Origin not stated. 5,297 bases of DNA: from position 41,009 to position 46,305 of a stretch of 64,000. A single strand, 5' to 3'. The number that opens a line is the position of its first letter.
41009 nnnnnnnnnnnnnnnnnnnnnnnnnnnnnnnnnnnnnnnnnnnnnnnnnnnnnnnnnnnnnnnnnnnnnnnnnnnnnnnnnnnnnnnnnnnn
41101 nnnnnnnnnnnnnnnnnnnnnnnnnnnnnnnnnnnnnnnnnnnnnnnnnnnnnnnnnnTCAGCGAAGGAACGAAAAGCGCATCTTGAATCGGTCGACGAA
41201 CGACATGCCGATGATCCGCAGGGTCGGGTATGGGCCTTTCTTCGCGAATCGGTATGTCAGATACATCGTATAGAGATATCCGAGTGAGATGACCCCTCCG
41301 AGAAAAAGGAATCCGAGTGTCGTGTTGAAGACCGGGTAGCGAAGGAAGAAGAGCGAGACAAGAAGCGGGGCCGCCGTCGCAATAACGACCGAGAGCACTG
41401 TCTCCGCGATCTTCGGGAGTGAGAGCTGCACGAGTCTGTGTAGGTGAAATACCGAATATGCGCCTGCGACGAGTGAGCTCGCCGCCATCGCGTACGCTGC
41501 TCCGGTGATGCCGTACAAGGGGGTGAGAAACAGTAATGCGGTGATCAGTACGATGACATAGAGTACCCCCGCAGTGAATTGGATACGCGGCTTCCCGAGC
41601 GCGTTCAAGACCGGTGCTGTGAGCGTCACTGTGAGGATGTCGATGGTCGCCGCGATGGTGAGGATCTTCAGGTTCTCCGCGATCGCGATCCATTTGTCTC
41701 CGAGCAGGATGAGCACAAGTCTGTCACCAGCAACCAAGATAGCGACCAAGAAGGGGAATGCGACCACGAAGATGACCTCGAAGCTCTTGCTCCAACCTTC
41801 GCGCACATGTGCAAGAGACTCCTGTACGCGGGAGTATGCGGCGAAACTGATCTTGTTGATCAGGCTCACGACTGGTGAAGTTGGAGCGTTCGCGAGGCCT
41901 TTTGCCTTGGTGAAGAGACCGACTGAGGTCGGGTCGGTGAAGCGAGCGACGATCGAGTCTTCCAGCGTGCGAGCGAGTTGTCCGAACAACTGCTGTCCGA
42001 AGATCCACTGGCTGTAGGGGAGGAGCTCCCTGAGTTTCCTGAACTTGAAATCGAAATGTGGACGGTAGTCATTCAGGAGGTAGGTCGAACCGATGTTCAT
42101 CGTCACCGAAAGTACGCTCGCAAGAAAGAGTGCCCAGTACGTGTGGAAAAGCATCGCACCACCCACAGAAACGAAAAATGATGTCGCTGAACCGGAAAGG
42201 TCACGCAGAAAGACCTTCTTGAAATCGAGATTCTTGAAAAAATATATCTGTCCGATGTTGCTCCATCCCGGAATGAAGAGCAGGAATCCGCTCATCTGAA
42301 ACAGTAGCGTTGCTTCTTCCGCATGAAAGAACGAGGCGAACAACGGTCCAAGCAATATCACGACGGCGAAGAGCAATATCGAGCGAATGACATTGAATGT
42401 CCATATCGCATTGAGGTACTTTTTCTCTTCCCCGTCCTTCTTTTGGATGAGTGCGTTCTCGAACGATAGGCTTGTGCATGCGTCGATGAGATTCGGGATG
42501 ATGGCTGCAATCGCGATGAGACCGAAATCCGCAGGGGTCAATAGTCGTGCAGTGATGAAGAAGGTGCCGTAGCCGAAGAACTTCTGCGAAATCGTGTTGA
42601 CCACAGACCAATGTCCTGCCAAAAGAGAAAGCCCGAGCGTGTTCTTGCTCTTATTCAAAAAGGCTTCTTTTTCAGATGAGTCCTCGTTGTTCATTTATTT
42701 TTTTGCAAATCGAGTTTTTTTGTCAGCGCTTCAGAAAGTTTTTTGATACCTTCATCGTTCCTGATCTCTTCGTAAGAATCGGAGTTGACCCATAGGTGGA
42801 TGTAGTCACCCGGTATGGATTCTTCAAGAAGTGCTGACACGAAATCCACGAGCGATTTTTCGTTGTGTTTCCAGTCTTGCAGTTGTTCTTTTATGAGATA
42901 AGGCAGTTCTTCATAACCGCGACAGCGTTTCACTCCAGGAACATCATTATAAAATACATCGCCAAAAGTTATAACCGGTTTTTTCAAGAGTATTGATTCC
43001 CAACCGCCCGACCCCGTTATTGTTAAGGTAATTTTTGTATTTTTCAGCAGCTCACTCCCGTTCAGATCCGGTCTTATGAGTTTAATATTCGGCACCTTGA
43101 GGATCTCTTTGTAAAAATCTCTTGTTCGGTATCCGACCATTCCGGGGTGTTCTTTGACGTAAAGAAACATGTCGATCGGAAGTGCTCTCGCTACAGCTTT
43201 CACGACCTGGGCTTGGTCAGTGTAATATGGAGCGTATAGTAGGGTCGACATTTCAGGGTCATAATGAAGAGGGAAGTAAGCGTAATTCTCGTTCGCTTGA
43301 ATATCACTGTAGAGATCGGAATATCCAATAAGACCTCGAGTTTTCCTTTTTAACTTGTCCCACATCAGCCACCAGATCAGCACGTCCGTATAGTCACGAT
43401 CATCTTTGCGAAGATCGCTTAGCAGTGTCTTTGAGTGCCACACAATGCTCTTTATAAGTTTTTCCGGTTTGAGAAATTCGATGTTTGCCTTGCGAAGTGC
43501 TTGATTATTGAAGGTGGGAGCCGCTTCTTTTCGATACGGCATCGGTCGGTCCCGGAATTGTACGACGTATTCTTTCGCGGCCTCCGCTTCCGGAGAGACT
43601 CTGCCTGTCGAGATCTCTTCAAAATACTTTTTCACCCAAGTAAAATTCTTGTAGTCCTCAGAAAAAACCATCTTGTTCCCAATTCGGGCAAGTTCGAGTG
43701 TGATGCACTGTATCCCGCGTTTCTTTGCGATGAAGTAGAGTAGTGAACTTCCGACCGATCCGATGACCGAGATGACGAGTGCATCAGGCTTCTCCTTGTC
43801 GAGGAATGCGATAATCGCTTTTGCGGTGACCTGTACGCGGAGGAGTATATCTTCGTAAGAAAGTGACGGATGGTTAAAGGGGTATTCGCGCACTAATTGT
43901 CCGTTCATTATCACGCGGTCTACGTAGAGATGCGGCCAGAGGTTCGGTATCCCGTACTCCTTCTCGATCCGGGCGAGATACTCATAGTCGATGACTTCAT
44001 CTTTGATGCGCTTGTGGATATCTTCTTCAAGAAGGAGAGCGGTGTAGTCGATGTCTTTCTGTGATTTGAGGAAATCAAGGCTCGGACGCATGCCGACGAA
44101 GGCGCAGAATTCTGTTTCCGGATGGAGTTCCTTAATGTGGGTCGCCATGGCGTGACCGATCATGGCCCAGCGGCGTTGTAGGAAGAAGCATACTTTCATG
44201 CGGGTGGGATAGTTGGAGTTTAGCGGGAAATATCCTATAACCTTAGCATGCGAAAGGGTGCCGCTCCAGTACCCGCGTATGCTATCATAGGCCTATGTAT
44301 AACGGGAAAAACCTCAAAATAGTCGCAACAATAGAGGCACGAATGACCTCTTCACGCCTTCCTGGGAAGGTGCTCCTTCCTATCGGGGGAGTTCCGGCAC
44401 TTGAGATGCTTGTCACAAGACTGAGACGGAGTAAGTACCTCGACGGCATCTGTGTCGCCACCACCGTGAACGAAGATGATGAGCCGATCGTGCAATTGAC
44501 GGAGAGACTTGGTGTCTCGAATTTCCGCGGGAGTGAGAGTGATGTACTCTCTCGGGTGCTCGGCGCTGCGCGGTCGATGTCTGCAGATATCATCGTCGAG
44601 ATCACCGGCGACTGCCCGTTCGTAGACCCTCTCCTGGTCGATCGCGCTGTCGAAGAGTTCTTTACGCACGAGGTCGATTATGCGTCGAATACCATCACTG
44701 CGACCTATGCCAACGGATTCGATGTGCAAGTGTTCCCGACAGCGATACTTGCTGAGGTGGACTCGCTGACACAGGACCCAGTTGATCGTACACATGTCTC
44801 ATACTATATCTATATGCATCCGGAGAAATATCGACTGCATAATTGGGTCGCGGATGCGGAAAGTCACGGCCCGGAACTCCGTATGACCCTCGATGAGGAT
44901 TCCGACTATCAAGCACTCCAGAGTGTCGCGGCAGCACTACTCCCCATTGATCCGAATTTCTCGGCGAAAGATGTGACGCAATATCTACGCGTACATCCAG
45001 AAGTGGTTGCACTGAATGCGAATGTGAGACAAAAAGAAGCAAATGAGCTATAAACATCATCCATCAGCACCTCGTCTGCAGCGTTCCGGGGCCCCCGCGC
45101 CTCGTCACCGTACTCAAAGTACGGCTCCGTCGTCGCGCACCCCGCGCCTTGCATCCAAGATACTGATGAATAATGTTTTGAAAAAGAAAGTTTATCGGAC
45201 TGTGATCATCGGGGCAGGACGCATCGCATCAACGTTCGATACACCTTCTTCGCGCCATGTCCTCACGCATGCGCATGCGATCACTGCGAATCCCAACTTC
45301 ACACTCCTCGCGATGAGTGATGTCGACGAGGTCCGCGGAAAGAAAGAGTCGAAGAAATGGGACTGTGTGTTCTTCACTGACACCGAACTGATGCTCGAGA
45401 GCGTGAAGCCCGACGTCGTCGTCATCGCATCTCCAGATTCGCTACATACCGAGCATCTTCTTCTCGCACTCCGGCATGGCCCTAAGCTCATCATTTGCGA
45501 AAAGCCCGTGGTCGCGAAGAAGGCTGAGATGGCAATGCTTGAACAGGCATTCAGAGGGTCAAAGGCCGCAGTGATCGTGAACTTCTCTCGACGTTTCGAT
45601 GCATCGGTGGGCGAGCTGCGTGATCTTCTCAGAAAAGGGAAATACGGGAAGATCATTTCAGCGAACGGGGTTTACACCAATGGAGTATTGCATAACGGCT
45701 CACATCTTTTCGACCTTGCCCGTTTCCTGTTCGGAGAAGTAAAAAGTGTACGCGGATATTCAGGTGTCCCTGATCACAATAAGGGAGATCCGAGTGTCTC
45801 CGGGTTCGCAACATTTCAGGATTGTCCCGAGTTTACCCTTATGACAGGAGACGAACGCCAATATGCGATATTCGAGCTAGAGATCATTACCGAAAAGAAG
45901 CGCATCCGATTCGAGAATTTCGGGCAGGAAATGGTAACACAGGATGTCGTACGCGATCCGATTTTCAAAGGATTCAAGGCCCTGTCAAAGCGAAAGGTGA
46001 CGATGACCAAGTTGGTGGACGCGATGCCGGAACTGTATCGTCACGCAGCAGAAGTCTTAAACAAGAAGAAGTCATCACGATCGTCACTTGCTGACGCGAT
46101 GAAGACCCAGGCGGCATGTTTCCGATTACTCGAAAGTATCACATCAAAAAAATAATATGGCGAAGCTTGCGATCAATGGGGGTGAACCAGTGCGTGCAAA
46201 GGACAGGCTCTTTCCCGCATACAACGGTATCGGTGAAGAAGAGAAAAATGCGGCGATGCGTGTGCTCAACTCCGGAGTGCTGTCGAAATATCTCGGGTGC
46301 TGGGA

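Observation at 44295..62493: Nonulosonic-acid (Pse/Leg-type) biosynthesis gene set lacking an obvious canonical GNAT N-acetyltransferase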

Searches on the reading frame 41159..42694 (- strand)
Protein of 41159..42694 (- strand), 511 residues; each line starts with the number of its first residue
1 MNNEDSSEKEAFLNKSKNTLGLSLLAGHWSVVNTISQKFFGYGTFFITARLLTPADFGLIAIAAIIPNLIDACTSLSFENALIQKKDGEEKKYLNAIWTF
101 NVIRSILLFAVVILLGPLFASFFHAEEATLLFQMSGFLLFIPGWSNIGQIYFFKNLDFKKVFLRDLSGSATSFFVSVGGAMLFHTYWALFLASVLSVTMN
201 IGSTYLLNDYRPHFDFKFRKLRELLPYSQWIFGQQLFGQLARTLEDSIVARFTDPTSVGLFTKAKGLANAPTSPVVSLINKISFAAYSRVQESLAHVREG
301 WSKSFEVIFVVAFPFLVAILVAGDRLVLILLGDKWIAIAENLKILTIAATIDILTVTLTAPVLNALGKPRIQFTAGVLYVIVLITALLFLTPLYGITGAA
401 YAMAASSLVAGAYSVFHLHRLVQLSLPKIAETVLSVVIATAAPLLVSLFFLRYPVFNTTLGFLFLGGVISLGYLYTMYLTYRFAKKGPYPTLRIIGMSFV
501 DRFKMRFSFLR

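Call 14: search_protein_families(library=pfam, proteins=[window:41159-42694:-], max_evalue=0.001)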
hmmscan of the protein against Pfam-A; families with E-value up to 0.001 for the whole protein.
window:41159-42694:- (511 aa): 2 families
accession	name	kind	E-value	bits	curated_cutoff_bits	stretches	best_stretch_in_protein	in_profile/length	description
PF13440.11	Polysacc_synt_3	-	1.6e-65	221.7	23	1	48-339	2-292/293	Polysaccharide biosynthesis protein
PF01943.22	Polysacc_synt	-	4.1e-22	79.3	28.2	1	29-279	7-262/274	Polysaccharide biosynthesis protein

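Call 29: search_protein_families(library=ncbifam, proteins=[window:41159-42694:-], max_evalue=0.00001)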
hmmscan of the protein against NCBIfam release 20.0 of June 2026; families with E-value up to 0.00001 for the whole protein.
window:41159-42694:- (511 aa): 3 families
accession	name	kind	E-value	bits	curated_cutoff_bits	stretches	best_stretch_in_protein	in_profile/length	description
NF007773.0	PRK10459.1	equivalog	5.4e-46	157.6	273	1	26-466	10-451/492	MOP flippase family protein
NF058658.1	Oglyco_Wzx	exception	6.9e-42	144.1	720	1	29-478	16-459/478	O-glycosylation flippase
NF047674.1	TeichurnBiosyTuaB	equivalog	6.5e-35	121.1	580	1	28-447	13-432/469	teichuronic acid biosynthesis protein TuaB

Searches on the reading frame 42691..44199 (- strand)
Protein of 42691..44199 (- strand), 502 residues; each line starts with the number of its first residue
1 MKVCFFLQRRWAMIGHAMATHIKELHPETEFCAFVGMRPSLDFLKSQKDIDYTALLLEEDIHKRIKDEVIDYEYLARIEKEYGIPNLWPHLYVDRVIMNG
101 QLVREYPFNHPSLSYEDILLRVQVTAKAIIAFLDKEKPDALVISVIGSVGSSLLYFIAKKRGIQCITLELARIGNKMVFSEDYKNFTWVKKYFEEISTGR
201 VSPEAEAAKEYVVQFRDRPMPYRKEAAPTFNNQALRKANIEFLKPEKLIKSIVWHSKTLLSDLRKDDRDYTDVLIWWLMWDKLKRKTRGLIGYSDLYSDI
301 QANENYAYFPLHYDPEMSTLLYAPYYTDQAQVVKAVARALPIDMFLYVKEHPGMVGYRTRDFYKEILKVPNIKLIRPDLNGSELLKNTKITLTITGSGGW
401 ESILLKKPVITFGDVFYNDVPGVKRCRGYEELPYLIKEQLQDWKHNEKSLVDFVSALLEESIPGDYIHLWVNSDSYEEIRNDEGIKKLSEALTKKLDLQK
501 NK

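Call 14: search_protein_families(library=pfam, proteins=[window:42691-44199:-], max_evalue=0.001)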
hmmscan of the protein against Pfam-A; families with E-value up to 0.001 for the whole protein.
window:42691-44199:- (502 aa): 1 family
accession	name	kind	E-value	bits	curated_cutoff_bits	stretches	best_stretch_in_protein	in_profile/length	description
PF05159.20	Capsule_synth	-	1e-08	35.5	20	1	329-423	173-271/310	Capsule polysaccharide biosynthesis protein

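Call 29: search_protein_families(library=ncbifam, proteins=[window:42691-44199:-], max_evalue=0.00001)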
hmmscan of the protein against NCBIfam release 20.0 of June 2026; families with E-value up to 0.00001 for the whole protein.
window:42691-44199:- (502 aa): 1 family
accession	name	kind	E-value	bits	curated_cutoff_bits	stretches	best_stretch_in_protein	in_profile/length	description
NF046086.1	BFO_1060_trans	domain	4.3e-06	26.1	200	0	330-442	208-324/365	BFO_1060 family glycosyltransferase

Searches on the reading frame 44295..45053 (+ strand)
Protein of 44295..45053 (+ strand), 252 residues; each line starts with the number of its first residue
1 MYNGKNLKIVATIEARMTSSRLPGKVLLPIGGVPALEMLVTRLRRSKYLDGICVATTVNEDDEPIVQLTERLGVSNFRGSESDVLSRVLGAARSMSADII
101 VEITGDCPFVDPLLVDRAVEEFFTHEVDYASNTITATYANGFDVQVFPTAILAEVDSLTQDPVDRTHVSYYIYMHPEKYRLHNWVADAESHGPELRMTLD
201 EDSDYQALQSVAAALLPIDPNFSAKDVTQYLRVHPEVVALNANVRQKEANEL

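Call 3: search_protein_families(library=ncbifam, proteins=[window:44295-45053:+], max_evalue=0.001)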
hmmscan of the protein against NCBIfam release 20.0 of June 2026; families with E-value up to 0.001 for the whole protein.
window:44295-45053:+ (252 aa): 5 families
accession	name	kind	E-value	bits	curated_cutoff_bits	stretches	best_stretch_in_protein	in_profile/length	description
NF009905.0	PRK13368.1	subfamily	1.4e-18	67.1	255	1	8-136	2-127/243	3-deoxy-manno-octulosonate cytidylyltransferase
NF003952.0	PRK05450.1-5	subfamily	1.1e-17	64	193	1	8-129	2-122/250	3-deoxy-manno-octulosonate cytidylyltransferase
NF003950.0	PRK05450.1-3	subfamily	1.3e-11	44.4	234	1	9-130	3-124/248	3-deoxy-manno-octulosonate cytidylyltransferase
NF003948.0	PRK05450.1-1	equivalog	4.7e-11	42.4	281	1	7-135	4-133/248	3-deoxy-manno-octulosonate cytidylyltransferase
TIGR00466.1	kdsB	equivalog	1e-09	38.2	155.2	1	10-135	4-129/241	3-deoxy-manno-octulosonate cytidylyltransferase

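Call 5: search_protein_families(library=pfam, proteins=[window:44295-45053:+], max_evalue=0.01)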
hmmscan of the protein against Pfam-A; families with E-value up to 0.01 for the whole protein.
window:44295-45053:+ (252 aa): 2 families
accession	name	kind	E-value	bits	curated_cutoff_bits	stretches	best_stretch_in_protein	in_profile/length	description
PF02348.25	CTP_transf_3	-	2.1e-26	93.5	22.6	1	12-182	3-176/217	Cytidylyltransferase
PF12804.13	NTP_transf_3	-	1.1e-07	32.6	27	1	24-162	15-148/160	MobA-like NTP transferase domain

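Call 65: search_solved_structures(query=window:44295-45053:+, max_evalue=0.001)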
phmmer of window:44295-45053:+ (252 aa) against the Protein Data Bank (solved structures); distinct sequences matched with E-value up to 0.001: 13.
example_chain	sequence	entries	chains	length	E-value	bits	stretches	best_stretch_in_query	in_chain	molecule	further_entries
6oew_A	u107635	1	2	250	3.2e-42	147.9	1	6-239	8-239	Cytidylyltransferase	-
3pol_A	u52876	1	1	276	2.1e-07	33.9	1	6-118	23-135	3-deoxy-manno-octulosonate cytidylyltransferase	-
4fcu_A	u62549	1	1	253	4.2e-07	32.9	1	12-119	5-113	3-deoxy-manno-octulosonate cytidylyltransferase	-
4xwi_A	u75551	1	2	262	7.6e-07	32.1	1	11-126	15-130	3-deoxy-manno-octulosonate cytidylyltransferase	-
8ees_A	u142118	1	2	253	6.4e-06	29.1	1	12-123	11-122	3-deoxy-manno-octulosonate cytidylyltransferase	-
3k8d_A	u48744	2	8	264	6.8e-06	29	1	4-134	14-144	3-deoxy-manno-octulosonate cytidylyltransferase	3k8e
1gq9_A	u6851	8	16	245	6.8e-06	29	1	8-118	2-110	3-DEOXY-MANNO-OCTULOSONATE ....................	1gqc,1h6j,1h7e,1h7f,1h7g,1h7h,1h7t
3duv_A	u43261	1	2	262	1.4e-05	27.9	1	11-134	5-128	3-deoxy-manno-octulosonate cytidylyltransferase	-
1vh3_A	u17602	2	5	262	1.4e-05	27.9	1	11-134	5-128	3-deoxy-manno-octulosonate cytidylyltransferase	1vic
3oam_A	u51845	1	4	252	1.6e-05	27.8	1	11-121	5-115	3-deoxy-manno-octulosonate cytidylyltransferase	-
3jtj_A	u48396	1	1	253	1.7e-05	27.7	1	7-122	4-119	3-deoxy-manno-octulosonate cytidylyltransferase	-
1vh1_A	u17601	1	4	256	5.2e-05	26.1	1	9-134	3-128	3-deoxy-manno-octulosonate cytidylyltransferase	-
3tqd_A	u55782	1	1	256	0.00011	25.1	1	11-126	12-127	3-deoxy-manno-octulosonate cytidylyltransferase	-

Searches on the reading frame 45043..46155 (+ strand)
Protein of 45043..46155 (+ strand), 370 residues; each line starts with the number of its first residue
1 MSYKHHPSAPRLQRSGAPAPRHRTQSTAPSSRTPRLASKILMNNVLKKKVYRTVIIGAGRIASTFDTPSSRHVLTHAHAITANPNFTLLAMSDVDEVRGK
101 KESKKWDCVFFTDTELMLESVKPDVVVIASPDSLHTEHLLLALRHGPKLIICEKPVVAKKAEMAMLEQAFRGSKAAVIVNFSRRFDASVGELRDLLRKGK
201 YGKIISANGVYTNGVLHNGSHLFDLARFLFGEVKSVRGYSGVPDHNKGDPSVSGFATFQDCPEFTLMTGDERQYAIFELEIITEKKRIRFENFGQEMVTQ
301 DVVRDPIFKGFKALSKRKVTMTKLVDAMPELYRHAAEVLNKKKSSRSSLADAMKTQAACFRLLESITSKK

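Call 3: search_protein_families(library=ncbifam, proteins=[window:45043-46155:+], max_evalue=0.001)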
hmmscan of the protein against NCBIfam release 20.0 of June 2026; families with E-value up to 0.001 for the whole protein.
window:45043-46155:+ (370 aa): 7 families
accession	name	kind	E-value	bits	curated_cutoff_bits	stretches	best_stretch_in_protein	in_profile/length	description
TIGR04380.1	myo_inos_iolG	equivalog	5.6e-24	84.6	355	1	52-206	3-147/330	inositol 2-dehydrogenase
NF040723.1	UDP-GlcNAcDh_Arch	equivalog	1.2e-12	47.9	450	1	84-208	23-145/302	UDP-N-acetylglucosamine 3-dehydrogenase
NF052479.1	LevoglcsnDh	equivalog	1.5e-11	43.6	650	1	99-212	49-162/386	levoglucosan dehydrogenase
NF052679.1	InsChiInosDhIolG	equivalog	1.2e-09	37.6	540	1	88-205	30-149/343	bifunctional inositol 2-dehydrogenase/D-chiro-inositol 1-dehydrogenase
NF008607.0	PRK11579.1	subfamily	1.9e-07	30.4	330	1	76-205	20-146/346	oxidoreductase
NF041392.1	XylDh_Gfo6_Halo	equivalog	8e-07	28.2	350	1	124-216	84-175/350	D-xylose 1-dehydrogenase Gfo6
NF007574.0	PRK10206.1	equivalog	0.00019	20.6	352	1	108-207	50-149/345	oxidoreductase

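Call 5: search_protein_families(library=pfam, proteins=[window:45043-46155:+], max_evalue=0.01)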
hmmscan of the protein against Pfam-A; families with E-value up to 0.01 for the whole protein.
window:45043-46155:+ (370 aa): 4 families
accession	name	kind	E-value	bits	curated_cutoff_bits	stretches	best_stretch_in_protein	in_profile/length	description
PF01408.29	GFO_IDH_MocA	-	2.9e-16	60.7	24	1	52-181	2-120/120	Oxidoreductase family, NAD-binding Rossmann fold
PF22725.1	GFO_IDH_MocA_C3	-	2e-06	28.3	27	1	215-286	45-121/124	GFO/IDH/MocA C-terminal domain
PF03447.22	NAD_binding_3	-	3e-05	25.2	24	1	85-179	21-115/116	Homoserine dehydrogenase, NAD binding domain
PF02894.22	GFO_IDH_MocA_C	-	0.0024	18.1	22.9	1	216-241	44-70/218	Oxidoreductase family, C-terminal alpha/beta domain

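Call 46: search_solved_structures(query=window:45043-46155:+, max_evalue=0.00001)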
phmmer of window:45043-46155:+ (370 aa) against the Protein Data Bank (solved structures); distinct sequences matched with E-value up to 0.00001: 11.
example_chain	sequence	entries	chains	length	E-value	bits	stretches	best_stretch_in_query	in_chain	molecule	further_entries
3moi_A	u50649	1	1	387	5.6e-10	42.3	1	77-209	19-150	Probable dehydrogenase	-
4hkt_A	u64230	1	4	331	1.4e-08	37.7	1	74-232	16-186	Inositol 2-dehydrogenase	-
3ezy_A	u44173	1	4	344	2e-08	37.2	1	76-203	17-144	Dehydrogenase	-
3fhl_A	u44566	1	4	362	1.1e-07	34.8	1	75-210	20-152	Putative oxidoreductase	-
8tdi_L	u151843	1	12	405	1.9e-07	34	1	80-214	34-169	P2B11 Glucuronide-3-dehydrogenase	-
6a3f_A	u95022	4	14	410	4.8e-07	32.7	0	121-212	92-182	Putative dehydrogenase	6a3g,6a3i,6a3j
3e18_A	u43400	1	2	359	2.5e-06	30.3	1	102-206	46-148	oxidoreductase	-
3ec7_A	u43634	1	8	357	3.8e-06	29.7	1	110-213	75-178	Putative Dehydrogenase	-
6o15_A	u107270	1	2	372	4.5e-06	29.5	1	95-208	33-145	Uncharacterized oxidoreductase YjhC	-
3m2t_A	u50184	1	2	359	5.8e-06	29.1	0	90-205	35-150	Probable dehydrogenase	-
3mz0_A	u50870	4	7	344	5.9e-06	29.1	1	86-211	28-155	Inositol 2-dehydrogenase/D-chiro-inositol 3-dehydrogenase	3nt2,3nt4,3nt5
